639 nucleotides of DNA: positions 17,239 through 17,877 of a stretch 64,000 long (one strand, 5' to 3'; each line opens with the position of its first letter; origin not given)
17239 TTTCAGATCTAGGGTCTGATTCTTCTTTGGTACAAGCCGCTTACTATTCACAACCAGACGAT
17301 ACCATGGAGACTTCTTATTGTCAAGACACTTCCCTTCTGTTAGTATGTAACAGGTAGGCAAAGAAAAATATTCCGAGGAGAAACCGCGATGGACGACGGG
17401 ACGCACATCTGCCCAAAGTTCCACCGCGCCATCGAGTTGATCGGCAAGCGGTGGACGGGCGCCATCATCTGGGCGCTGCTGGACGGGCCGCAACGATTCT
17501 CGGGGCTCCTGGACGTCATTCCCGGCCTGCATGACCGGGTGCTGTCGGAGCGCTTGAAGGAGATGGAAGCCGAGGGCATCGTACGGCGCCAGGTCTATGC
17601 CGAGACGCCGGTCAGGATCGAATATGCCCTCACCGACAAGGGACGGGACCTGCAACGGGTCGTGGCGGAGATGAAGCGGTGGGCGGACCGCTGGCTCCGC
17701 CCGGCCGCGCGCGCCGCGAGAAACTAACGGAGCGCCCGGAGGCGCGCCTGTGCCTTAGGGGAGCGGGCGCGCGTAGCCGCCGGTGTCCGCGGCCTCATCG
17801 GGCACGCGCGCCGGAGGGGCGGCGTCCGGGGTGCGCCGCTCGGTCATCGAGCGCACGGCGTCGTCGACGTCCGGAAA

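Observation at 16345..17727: Tandem paralogous secreted peptide genes with conserved termini and hypervariable core, beside an HxlR regulator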

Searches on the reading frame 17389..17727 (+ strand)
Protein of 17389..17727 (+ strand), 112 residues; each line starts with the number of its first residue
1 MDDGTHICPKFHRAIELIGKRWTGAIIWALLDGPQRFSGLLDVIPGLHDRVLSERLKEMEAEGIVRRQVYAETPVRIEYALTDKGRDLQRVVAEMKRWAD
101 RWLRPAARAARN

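Call 3: search_protein_families(library=pfam, proteins=[window:17389-17727:+], max_evalue=1)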
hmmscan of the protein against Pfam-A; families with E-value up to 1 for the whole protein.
window:17389-17727:+ (112 aa): 5 families
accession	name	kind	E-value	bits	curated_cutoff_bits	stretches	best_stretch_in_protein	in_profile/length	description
PF01638.23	HxlR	-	6.4e-31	106.5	20.8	1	17-105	1-89/91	HxlR-like helix-turn-helix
PF20575.4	HTH_63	-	0.002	18.3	23.9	1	53-101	29-80/148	Helix-turn-helix domain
PF03551.20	PadR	-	0.0036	17.7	27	1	55-87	37-71/75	Transcriptional regulator PadR-like family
PF08461.16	HTH_12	-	0.0066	16.8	21.4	1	50-87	33-64/66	Ribonuclease R winged-helix domain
PF14947.12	HTH_45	-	0.25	11.8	25.5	1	51-98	35-75/77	Winged helix-turn-helix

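Call 4: search_protein_families(library=ncbifam, proteins=[window:17389-17727:+], max_evalue=1)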
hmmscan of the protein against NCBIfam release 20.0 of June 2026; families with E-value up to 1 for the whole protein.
window:17389-17727:+ (112 aa): 2 families
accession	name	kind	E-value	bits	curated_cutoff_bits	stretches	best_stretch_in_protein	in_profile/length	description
NF047364.1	redox_TF_RrpB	exception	1.3e-16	60.8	175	1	8-101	5-102/105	MarR family transcription factor RrpB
NF047367.1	redox_TF_RrpA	exception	3.9e-08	33.5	185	1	11-100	8-98/101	MarR family transcription factor RrpA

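Call 44: search_solved_structures(query=window:17389-17727:+, show_alignments=3, max_evalue=1e-8)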
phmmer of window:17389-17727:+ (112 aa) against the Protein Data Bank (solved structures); distinct sequences matched with E-value up to 1e-8: 14.
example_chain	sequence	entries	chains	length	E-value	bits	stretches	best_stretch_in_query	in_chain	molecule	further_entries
5hs7_A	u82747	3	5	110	5.9e-30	106.9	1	7-106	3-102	HTH-type transcriptional regulator YodB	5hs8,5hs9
4a5m_A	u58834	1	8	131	9.6e-21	77.2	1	13-100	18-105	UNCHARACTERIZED HTH-TYPE TRANSCRIPTIONAL REGULATOR YYBR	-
4a5n_A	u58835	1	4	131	1.9e-20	76.3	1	14-100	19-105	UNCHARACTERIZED HTH-TYPE TRANSCRIPTIONAL REGULATOR YYBR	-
7bzd_A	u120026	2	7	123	1.1e-14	57.7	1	1-102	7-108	HTH-type transcriptional activator HxlR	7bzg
2hzt_A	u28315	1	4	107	1.4e-14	57.4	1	14-100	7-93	Putative HTH-type transcriptional regulator ytcD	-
7bze_A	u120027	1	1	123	2.6e-14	56.5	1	2-102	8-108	HTH-type transcriptional activator HxlR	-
1z7u_A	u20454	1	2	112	3.3e-14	56.2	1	12-108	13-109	hypothetical protein EF0647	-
9wvg_C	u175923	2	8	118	9e-14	54.8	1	11-99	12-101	Uncharacterized HTH-type transcriptional regulator YdzF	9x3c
7kd3_A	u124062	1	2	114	1e-13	54.6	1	7-103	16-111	Putative transcriptional regulator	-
1yyv_A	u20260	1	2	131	4.2e-11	46.2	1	8-102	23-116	putative transcriptional regulator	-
4hqm_A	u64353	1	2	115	1.3e-10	44.6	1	6-103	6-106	QsrR protein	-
4hqe_A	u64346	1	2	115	3.1e-10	43.4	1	6-103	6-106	Transcriptional regulator QsrR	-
2fsw_A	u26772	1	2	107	3.4e-10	43.3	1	8-98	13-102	PG_0823 protein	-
4gcv_A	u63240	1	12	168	7.1e-09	39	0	8-103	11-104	Putative transcription protein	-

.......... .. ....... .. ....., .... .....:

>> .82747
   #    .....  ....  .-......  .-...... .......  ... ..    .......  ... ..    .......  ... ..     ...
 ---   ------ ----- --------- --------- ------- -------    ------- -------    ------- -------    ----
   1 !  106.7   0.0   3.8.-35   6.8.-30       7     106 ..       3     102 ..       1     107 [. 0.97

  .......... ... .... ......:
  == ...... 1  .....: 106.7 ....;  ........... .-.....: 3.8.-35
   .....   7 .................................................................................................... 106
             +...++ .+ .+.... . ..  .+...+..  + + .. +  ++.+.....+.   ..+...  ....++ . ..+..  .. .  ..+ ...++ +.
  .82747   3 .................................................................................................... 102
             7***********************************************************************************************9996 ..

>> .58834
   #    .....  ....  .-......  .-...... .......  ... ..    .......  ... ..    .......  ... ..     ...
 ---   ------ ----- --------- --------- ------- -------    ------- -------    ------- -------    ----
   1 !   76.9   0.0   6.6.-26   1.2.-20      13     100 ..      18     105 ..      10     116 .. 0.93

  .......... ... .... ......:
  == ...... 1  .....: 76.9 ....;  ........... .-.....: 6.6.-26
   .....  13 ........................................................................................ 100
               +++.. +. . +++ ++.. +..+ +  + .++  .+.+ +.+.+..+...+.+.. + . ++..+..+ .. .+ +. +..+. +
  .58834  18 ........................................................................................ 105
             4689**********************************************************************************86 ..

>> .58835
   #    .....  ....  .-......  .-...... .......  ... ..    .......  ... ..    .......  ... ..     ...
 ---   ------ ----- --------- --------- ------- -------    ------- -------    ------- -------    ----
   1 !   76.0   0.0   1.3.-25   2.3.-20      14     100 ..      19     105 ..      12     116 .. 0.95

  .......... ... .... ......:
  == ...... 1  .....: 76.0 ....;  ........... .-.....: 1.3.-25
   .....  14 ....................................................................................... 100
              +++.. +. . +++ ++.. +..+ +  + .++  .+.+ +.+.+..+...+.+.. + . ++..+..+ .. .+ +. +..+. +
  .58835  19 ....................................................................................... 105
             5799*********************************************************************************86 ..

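Call 49: find_homologous_proteins(query=window:17389-17727:+, max_evalue=1e-25)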
Query window:17389-17727:+ (112 aa): 1266 proteins with E <= 1e-25 among 1371 candidates; the best 120 are listed.
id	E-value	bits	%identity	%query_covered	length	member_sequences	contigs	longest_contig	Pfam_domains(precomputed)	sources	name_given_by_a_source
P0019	1.1e-67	243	97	100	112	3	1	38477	PF01638.24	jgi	jgi:DNA-binding HxlR family transcriptional regulator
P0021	2.1e-56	207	83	97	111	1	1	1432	PF01638.24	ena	-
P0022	1.4e-48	182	73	94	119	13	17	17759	PF01638.24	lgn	-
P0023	2.4e-48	181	73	97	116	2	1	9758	PF01638.24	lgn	-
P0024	3.7e-48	180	70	97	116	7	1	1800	PF01638.24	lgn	-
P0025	4.9e-48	180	74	95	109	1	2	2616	PF01638.24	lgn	-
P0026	5.5e-48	180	72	99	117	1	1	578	PF01638.24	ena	-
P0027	1.8e-47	178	70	97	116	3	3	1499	PF01638.24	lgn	-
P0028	5.1e-47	177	68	100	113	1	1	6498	PF01638.24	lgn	-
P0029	5.2e-47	176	73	98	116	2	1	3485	PF01638.24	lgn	-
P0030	7.4e-47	176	70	99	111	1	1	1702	PF01638.24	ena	-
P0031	9.8e-47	176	72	98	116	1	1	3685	PF01638.24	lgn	-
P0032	1.2e-46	175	69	98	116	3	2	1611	PF01638.24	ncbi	-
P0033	1.3e-46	175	78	87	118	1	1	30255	PF01638.24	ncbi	-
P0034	2.2e-46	174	72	95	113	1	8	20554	PF01638.24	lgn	-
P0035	2.2e-46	174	67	100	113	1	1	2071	PF01638.24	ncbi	-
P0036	2.7e-46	174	67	96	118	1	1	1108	PF01638.24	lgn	-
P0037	3.8e-46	174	75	93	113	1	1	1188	PF01638.24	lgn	-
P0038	6.3e-46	173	68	100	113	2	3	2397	PF01638.24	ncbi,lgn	-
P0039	7.5e-46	173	70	94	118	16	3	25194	PF01638.24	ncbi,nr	ncbi:MAG: winged helix-turn-helix transcriptional regulator [Armatimonadota bacterium]|nr:winged hel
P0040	1.1e-45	172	69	99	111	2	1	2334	PF01638.24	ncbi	-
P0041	2.0e-45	171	75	92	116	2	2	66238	PF01638.24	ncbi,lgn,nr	ncbi:MAG: helix-turn-helix domain-containing protein [Armatimonadota bacterium]|nr:helix-turn-helix 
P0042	2.3e-45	171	69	99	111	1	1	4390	PF01638.24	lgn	-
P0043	2.4e-45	171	70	99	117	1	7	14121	PF01638.24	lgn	-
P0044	2.5e-45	171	68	97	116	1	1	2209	PF01638.24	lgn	-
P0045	3.2e-45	171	72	88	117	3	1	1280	PF01638.24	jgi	jgi:DNA-binding HxlR family transcriptional regulator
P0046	3.5e-45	171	66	100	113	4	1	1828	PF01638.24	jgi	jgi:DNA-binding HxlR family transcriptional regulator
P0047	3.8e-45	170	71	91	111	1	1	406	PF01638.24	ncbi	-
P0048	3.9e-45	170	69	96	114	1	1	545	PF01638.24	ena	-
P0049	4.1e-45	170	73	88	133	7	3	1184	PF01638.24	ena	-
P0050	4.1e-45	170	66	98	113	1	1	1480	PF01638.24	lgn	-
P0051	4.3e-45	170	68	97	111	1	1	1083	PF01638.24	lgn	-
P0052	4.4e-45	170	74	90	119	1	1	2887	PF01638.24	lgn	-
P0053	4.9e-45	170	70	95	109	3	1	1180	PF01638.24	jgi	jgi:DNA-binding HxlR family transcriptional regulator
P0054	5.0e-45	170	71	91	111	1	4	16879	PF01638.24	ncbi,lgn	-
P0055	5.6e-45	170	73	88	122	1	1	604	PF01638.24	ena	-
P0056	7.4e-45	170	73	88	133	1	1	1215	PF01638.24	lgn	-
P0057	8.0e-45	169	69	99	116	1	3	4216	PF01638.24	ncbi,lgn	-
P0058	8.2e-45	169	66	100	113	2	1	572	PF01638.24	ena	-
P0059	9.9e-45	169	70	95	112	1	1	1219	PF01638.24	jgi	jgi:DNA-binding HxlR family transcriptional regulator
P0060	1.2e-44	169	73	88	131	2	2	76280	PF01638.24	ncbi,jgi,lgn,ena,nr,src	ncbi:MAG TPA: helix-turn-helix domain-containing protein [bacterium]|nr:helix-turn-helix domain-cont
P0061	1.2e-44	169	72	95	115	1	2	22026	PF01638.24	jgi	-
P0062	1.2e-44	169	71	96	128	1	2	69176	PF01638.24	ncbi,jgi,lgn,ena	-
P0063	1.3e-44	169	65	98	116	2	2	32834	PF01638.24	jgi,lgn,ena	-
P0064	1.4e-44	169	66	100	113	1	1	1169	PF01638.24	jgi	jgi:DNA-binding HxlR family transcriptional regulator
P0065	1.8e-44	168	68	98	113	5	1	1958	PF01638.24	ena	-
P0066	2.0e-44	168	73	92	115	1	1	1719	PF01638.24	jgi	jgi:DNA-binding HxlR family transcriptional regulator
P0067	2.4e-44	168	71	92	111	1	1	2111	PF01638.24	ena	-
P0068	2.5e-44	168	70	93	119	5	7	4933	PF01638.24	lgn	-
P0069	2.5e-44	168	69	98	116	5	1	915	PF01638.24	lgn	-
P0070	2.7e-44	168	69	95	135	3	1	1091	PF01638.24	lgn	-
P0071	2.7e-44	168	69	93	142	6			PF01638.24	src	-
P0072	2.8e-44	168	68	98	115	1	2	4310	PF01638.24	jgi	jgi:DNA-binding HxlR family transcriptional regulator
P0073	2.8e-44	168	68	94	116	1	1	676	PF01638.24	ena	-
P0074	2.8e-44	168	68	96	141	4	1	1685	PF01638.24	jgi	jgi:DNA-binding HxlR family transcriptional regulator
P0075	3.1e-44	168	67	95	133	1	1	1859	PF01638.24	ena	-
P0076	4.3e-44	167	69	95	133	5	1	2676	PF01638.24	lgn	-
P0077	4.9e-44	167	69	92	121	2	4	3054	PF01638.24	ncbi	-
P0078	5.0e-44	167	69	93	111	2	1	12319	PF01638.24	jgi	jgi:DNA-binding HxlR family transcriptional regulator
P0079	5.4e-44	167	67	97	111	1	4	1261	PF01638.24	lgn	-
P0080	5.5e-44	167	73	91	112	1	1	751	PF01638.24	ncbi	-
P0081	8.8e-44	166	72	87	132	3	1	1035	PF01638.24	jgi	jgi:DNA-binding HxlR family transcriptional regulator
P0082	1.0e-43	166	68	96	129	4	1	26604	PF01638.24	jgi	jgi:DNA-binding HxlR family transcriptional regulator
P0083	1.1e-43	166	65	98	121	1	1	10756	PF01638.24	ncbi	-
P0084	1.2e-43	166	66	96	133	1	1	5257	PF01638.24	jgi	jgi:DNA-binding HxlR family transcriptional regulator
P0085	1.5e-43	165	65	100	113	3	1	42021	PF01638.24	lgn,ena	-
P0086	1.5e-43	165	69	94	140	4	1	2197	PF01638.24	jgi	jgi:DNA-binding HxlR family transcriptional regulator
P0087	1.5e-43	165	72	87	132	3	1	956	PF01638.24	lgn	-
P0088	1.9e-43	165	65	96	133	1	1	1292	PF01638.24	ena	-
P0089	1.9e-43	165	70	96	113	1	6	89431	PF01638.24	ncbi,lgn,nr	ncbi:MAG: helix-turn-helix domain-containing protein [Armatimonadota bacterium]|nr:helix-turn-helix 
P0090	2.0e-43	165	64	100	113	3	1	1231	PF01638.24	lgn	-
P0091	2.0e-43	165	66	97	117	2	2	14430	PF01638.24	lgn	-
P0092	2.1e-43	165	70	91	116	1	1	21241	PF01638.24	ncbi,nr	ncbi:MAG TPA: helix-turn-helix domain-containing protein [bacterium]|nr:helix-turn-helix domain-cont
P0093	2.3e-43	165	71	92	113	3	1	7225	PF01638.24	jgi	jgi:DNA-binding HxlR family transcriptional regulator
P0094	2.4e-43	165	71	92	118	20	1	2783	PF01638.24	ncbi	-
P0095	2.5e-43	165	68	93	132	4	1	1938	PF01638.24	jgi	jgi:DNA-binding HxlR family transcriptional regulator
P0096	2.5e-43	165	72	88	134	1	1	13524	PF01638.24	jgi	jgi:DNA-binding HxlR family transcriptional regulator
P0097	2.6e-43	165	71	92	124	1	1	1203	PF01638.24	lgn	-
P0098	2.8e-43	164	63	100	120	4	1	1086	PF01638.24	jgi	jgi:DNA-binding HxlR family transcriptional regulator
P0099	2.9e-43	164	70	91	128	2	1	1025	PF01638.24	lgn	-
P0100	3.2e-43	164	70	91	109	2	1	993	PF01638.24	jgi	jgi:DNA-binding HxlR family transcriptional regulator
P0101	3.2e-43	164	64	98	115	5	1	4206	PF01638.24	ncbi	-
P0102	3.3e-43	164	71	88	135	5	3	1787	PF01638.24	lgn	-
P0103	3.4e-43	164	67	99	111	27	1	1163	PF01638.24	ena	-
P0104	4.1e-43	164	70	93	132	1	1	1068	PF01638.24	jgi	jgi:DNA-binding HxlR family transcriptional regulator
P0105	4.7e-43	164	67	95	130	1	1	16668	PF01638.24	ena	-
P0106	5.3e-43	164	66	95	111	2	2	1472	PF01638.24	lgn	-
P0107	7.6e-43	163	67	93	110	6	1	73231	PF01638.24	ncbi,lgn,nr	ncbi:MAG: helix-turn-helix domain-containing protein [Armatimonadota bacterium]|nr:helix-turn-helix 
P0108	8.0e-43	163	65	96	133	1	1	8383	PF01638.24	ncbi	-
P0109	8.2e-43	163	70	92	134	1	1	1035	PF01638.24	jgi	jgi:DNA-binding HxlR family transcriptional regulator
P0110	1.0e-42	163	70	92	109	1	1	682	PF01638.24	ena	-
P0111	1.3e-42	162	71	87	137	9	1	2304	PF01638.24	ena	-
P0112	1.4e-42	162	65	96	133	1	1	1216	PF01638.24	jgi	jgi:DNA-binding HxlR family transcriptional regulator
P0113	1.7e-42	162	69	88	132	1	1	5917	PF01638.24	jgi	jgi:DNA-binding HxlR family transcriptional regulator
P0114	2.5e-42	161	69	88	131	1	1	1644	PF01638.24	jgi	jgi:DNA-binding HxlR family transcriptional regulator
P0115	3.4e-42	161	64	100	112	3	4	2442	PF01638.24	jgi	jgi:DNA-binding HxlR family transcriptional regulator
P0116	3.7e-42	161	69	91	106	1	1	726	PF01638.24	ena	-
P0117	3.7e-42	161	63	99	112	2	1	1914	PF01638.24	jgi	-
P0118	3.8e-42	161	63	100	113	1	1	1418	PF01638.24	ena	-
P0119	4.0e-42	161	66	96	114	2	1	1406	PF01638.24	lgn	-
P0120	4.2e-42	161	70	92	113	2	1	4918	PF01638.24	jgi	jgi:DNA-binding HxlR family transcriptional regulator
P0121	4.6e-42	161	64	98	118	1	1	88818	PF01638.24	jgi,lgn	jgi:DNA-binding HxlR family transcriptional regulator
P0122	1.0e-41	159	65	96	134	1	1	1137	PF01638.24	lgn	-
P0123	1.0e-41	159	68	88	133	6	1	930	PF01638.24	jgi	jgi:DNA-binding HxlR family transcriptional regulator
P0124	1.7e-41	159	67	88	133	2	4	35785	PF01638.24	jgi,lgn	jgi:DNA-binding HxlR family transcriptional regulator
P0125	2.1e-41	158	66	91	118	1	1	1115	PF01638.24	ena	-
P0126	3.7e-41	158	70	87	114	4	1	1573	PF01638.24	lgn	-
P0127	3.9e-41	158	66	91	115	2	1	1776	PF01638.24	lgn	-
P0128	4.1e-41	157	68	90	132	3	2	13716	PF01638.24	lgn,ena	-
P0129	5.2e-41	157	64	95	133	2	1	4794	PF01638.24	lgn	-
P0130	5.6e-41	157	62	100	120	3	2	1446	PF01638.24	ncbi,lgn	-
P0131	7.3e-41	157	64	93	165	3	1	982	PF01638.24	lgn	-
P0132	1.1e-40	156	64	96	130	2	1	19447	PF01638.24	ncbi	-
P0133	1.9e-40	155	66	88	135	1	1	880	PF01638.24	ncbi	-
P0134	2.5e-40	155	67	93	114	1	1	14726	PF01638.24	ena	-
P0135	3.2e-40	155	64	93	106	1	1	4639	PF01638.24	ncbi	ncbi:MAG: winged helix-turn-helix transcriptional regulator, partial [bacterium]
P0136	6.8e-40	154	63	99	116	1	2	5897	PF01638.24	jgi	jgi:DNA-binding HxlR family transcriptional regulator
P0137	8.7e-40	153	64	91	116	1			PF01638.24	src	-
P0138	9.2e-40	153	65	94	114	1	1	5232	PF01638.24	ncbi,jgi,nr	ncbi:MAG: HxlR family transcriptional regulator [Armatimonadetes bacterium RBG_19FT_COMBO_69_19]|jgi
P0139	2.0e-39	152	67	92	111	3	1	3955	PF01638.24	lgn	-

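Call 50: find_encoding_contigs(protein=P0033, flank=3000, max_places=2)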
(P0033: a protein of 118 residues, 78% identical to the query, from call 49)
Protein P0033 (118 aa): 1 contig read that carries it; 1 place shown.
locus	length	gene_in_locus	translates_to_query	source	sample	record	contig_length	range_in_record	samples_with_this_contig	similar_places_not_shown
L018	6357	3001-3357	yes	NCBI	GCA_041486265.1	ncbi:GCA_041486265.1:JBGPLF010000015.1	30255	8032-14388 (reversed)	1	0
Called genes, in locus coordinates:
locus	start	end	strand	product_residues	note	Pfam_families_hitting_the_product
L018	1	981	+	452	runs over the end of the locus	PF00595:PDZ, PF13180:PDZ_2 (faint), PF17820:PDZ_6, PF03572:Peptidase_S41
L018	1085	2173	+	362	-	-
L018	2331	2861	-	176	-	PF04264:YceI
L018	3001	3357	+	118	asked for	PF01638:HxlR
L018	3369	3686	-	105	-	PF03992:ABM (faint)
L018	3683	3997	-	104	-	PF03795:YCII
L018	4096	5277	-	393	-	PF20223:DUF6582 (weak), PF00211:Guanylate_cyc (weak)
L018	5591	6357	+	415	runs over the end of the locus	PF00872:Transposase_mut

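Call 51: find_encoding_contigs(protein=P0041, flank=3000, max_places=2)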
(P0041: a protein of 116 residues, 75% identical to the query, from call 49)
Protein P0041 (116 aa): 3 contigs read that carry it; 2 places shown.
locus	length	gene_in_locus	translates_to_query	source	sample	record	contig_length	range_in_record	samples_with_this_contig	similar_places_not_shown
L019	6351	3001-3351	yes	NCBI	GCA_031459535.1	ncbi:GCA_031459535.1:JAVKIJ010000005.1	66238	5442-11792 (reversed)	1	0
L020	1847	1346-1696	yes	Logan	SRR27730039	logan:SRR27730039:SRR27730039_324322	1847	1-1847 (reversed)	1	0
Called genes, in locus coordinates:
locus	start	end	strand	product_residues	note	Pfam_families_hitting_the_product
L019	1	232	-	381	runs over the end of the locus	PF01266:DAO, PF13450:NAD_binding_8 (weak)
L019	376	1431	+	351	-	-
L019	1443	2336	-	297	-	PF00903:Glyoxalase, PF13669:Glyoxalase_4 (faint), PF18029:Glyoxalase_6 (faint), PF00903:Glyoxalase, PF22677:Ble-like_N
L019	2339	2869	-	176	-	PF04264:YceI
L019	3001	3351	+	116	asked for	PF01638:HxlR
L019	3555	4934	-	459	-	PF09459:EB_dh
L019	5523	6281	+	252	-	PF00392:GntR, PF07729:FCD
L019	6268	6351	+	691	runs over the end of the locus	PF02359:CDC48_N, PF02933:CDC48_2, PF00004:AAA, PF01078:Mg_chelatase (faint), PF05496:RuvB_N (faint), PF06068:TIP49 (faint), PF17862:AAA_lid_3, PF00004:AAA, +7 more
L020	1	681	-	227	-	?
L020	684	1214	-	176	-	PF04264:YceI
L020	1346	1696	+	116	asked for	PF01638:HxlR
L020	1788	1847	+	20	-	?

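Call 52: find_encoding_contigs(protein=P0022, flank=3000, max_places=2)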
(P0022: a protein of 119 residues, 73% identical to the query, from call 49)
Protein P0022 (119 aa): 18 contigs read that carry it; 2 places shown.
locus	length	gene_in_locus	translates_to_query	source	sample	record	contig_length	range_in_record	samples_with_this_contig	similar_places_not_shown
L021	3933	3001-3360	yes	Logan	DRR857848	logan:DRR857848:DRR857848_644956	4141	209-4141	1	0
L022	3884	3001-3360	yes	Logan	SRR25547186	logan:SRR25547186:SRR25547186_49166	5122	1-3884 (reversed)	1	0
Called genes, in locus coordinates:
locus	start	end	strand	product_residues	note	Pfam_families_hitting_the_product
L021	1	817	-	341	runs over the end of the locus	?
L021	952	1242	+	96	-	PF08734:GYD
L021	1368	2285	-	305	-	PF00903:Glyoxalase, PF18029:Glyoxalase_6 (faint), PF22677:Ble-like_N (faint), PF00903:Glyoxalase (weak)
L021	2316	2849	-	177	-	PF04264:YceI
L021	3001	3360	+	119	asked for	PF01638:HxlR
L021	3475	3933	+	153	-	?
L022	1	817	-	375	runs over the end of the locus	PF01988:VIT1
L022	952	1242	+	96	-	PF08734:GYD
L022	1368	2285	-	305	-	PF00903:Glyoxalase, PF18029:Glyoxalase_6 (faint), PF22677:Ble-like_N (faint), PF00903:Glyoxalase (weak)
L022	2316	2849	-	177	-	PF04264:YceI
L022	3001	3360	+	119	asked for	PF01638:HxlR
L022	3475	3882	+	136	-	?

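Call 55: find_encoding_contigs(protein=P0021, flank=3000, max_places=2)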
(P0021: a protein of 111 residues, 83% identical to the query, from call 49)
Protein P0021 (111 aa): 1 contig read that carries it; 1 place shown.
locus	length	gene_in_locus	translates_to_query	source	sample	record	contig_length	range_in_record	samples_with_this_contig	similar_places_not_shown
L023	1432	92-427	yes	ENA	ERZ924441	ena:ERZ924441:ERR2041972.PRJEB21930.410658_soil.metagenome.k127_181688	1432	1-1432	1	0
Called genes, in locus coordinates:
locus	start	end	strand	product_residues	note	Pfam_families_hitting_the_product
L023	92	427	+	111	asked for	PF01638:HxlR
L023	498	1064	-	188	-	PF02775:TPP_enzyme_C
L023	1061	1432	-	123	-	?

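Call 56: find_encoding_contigs(protein=P0085, flank=3000, max_places=2)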
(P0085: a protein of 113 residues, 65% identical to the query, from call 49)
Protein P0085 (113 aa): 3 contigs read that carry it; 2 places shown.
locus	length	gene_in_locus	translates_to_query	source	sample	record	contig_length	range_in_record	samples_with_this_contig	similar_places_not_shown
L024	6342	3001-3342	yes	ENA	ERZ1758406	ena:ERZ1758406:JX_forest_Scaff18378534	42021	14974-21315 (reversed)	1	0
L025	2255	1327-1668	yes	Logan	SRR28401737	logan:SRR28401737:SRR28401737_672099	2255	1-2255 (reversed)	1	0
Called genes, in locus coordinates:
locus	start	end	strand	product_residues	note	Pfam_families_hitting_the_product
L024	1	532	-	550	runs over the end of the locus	-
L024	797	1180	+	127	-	PF01042:Ribonuc_L-PSP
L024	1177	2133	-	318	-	PF00389:2-Hacid_dh, PF02826:2-Hacid_dh_C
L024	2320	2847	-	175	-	PF07681:DoxX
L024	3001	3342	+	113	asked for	PF01638:HxlR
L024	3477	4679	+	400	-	PF02608:Bmp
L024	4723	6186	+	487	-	PF00005:ABC_tran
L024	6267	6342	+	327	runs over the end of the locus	PF02653:BPD_transp_2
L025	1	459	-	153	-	?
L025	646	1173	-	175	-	PF07681:DoxX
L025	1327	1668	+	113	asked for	PF01638:HxlR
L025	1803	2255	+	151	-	?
